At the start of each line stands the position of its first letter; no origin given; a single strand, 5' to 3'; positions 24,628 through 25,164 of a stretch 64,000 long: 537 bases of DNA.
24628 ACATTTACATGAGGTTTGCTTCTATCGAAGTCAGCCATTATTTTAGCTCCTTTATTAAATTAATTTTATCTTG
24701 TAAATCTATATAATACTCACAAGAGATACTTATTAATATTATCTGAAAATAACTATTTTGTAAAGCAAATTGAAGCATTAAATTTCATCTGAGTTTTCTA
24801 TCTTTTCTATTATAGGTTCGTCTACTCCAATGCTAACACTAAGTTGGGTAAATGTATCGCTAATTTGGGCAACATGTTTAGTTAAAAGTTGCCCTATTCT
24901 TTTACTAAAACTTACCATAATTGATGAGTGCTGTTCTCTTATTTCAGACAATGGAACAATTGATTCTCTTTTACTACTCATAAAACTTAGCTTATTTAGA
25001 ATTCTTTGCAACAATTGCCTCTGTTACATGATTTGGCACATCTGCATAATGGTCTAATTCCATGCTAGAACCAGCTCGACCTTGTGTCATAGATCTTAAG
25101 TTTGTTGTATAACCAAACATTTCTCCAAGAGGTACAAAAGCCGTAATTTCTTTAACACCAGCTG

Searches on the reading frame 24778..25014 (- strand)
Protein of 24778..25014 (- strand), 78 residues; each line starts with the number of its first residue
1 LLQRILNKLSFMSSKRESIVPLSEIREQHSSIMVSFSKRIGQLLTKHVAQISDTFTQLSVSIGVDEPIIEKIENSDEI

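Call 3: search_protein_families(library=pfam, proteins=[window:24778-25014:-], max_evalue=10)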
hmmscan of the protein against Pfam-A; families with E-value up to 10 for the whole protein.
window:24778-25014:- (78 aa): 1 family
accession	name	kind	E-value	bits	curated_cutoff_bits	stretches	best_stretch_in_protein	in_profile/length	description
PF07317.18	PilZN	-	0.025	14.9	23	1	13-78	4-68/107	Flagellar regulator YcgR, PilZN domain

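Call 4: search_protein_families(library=ncbifam, proteins=[window:24778-25014:-], max_evalue=10)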
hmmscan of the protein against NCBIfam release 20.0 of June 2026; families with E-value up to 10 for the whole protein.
window:24778-25014:- (78 aa): 0 families
